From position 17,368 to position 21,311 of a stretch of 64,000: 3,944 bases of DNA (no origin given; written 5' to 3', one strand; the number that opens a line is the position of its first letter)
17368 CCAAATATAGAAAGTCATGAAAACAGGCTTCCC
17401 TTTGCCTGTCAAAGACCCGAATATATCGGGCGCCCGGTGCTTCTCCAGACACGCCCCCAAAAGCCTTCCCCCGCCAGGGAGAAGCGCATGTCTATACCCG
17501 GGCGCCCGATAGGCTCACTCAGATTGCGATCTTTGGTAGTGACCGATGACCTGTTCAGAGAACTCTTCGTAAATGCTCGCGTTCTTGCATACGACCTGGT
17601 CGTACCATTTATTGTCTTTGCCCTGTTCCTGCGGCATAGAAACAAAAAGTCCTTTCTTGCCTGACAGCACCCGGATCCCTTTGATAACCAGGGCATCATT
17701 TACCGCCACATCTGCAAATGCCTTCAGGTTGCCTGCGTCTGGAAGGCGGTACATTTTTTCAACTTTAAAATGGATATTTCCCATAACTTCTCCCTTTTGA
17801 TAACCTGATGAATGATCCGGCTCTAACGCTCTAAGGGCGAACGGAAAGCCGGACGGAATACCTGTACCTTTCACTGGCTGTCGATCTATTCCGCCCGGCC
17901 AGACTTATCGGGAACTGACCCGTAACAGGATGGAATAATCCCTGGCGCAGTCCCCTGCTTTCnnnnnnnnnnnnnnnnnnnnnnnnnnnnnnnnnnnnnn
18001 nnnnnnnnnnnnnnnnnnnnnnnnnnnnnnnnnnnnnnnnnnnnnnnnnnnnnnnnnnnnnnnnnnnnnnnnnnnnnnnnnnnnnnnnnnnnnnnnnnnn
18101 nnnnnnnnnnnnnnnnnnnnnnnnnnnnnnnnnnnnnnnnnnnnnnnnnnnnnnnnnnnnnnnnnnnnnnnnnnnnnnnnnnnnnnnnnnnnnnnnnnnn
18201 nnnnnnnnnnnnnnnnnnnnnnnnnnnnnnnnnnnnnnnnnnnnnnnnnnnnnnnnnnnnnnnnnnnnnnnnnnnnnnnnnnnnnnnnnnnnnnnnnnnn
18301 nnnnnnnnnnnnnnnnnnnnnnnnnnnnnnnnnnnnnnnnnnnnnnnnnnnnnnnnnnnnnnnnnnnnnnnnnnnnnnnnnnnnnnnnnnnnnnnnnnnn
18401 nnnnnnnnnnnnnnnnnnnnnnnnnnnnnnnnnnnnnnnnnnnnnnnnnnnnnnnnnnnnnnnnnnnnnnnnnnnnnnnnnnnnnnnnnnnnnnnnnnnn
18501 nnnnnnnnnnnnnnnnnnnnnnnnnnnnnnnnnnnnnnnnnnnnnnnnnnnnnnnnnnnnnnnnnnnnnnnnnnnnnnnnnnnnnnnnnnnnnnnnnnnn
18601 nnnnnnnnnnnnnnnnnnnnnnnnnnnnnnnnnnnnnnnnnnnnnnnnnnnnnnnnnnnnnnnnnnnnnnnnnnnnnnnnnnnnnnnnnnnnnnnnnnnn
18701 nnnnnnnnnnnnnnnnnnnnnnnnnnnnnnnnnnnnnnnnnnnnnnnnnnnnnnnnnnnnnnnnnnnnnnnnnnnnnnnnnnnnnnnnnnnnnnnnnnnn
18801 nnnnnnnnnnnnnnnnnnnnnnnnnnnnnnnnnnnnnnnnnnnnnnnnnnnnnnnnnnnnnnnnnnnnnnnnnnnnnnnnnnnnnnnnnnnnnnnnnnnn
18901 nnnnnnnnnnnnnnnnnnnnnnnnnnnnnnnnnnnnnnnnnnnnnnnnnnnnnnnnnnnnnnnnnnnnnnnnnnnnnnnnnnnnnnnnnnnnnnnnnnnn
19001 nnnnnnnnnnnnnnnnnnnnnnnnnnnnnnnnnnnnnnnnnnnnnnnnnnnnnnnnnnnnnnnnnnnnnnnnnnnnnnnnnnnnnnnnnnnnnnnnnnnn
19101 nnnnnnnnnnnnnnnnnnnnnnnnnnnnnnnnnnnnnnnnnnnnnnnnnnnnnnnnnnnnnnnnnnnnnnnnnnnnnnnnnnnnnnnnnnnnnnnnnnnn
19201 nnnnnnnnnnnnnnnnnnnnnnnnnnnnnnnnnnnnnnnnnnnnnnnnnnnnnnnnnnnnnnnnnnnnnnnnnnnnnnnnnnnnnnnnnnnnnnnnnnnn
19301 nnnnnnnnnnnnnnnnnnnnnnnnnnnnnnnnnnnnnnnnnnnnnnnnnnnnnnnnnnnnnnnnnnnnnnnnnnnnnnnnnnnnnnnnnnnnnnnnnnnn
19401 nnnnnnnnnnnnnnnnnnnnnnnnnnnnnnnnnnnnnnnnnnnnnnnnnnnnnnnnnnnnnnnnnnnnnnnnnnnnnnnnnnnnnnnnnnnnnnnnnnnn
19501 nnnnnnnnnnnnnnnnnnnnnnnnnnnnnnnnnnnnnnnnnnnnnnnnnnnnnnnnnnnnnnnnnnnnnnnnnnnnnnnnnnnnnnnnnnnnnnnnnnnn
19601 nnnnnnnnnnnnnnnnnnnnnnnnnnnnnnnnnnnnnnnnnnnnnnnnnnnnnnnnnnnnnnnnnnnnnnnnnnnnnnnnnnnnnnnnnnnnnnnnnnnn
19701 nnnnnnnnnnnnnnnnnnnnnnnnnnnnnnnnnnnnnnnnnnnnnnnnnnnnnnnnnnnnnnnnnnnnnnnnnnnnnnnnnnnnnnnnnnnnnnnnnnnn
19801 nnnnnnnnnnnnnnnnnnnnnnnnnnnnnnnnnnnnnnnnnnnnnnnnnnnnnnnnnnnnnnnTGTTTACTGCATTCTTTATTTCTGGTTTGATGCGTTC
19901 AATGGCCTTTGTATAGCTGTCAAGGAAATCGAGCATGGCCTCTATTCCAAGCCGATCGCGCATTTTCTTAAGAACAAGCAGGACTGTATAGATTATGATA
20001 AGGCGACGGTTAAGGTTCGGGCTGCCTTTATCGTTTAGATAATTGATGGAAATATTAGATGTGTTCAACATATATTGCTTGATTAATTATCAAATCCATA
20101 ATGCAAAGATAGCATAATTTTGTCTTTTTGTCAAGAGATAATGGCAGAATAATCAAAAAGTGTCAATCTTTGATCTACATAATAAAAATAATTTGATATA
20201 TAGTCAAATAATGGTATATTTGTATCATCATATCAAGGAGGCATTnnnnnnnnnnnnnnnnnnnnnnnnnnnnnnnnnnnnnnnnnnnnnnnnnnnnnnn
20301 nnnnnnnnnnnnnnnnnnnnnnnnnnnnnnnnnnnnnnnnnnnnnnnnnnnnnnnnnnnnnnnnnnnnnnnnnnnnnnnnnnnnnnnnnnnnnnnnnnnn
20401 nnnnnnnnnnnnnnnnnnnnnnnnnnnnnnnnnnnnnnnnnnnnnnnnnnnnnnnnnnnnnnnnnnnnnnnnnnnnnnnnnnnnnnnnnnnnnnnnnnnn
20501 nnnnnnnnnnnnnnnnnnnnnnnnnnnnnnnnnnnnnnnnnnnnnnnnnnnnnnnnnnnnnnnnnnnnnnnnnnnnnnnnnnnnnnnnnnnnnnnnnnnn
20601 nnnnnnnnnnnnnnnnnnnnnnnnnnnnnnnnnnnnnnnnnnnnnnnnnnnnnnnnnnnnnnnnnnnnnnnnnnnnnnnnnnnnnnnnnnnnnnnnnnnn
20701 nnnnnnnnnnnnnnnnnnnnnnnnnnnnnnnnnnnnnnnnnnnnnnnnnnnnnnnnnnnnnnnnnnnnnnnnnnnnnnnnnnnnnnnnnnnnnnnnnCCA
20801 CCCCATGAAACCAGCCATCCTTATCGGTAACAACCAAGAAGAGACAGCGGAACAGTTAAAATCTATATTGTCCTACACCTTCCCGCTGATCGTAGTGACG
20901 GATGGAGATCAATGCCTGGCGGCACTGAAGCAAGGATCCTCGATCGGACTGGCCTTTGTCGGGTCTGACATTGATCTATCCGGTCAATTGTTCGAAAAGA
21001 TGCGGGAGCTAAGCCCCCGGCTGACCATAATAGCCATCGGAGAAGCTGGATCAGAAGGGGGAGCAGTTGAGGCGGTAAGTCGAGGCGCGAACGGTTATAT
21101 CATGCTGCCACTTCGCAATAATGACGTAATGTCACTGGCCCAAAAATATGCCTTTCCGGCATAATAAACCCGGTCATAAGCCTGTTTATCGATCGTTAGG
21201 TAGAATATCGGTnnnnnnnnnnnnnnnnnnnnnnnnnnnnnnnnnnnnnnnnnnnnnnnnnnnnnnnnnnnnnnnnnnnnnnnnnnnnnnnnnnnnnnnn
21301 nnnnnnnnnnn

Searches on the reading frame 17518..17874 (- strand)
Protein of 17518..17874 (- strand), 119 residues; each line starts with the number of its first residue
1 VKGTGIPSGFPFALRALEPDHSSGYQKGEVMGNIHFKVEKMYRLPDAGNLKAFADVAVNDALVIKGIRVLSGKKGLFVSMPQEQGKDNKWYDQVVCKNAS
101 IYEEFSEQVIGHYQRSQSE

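Call 18: search_protein_families(library=pfam, proteins=[window:17518-17874:-], max_evalue=0.01)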
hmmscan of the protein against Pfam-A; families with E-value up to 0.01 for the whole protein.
window:17518-17874:- (119 aa): 1 family
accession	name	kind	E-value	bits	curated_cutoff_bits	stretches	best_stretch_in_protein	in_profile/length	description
PF04026.17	SpoVG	-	4.5e-16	59.2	29.6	1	42-114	9-81/82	SpoVG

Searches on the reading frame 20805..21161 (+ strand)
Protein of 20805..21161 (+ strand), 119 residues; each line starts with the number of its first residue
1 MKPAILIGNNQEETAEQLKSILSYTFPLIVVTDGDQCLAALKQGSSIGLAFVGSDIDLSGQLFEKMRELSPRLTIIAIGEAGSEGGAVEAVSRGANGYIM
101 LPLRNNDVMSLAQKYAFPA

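Call 18: search_protein_families(library=pfam, proteins=[window:20805-21161:+], max_evalue=0.01)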
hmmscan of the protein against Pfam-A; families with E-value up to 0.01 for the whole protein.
window:20805-21161:+ (119 aa): 1 family
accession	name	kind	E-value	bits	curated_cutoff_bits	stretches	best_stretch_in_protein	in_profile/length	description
PF00072.30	Response_reg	-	4.3e-05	24.1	30.2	1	6-110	2-108/111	Response regulator receiver domain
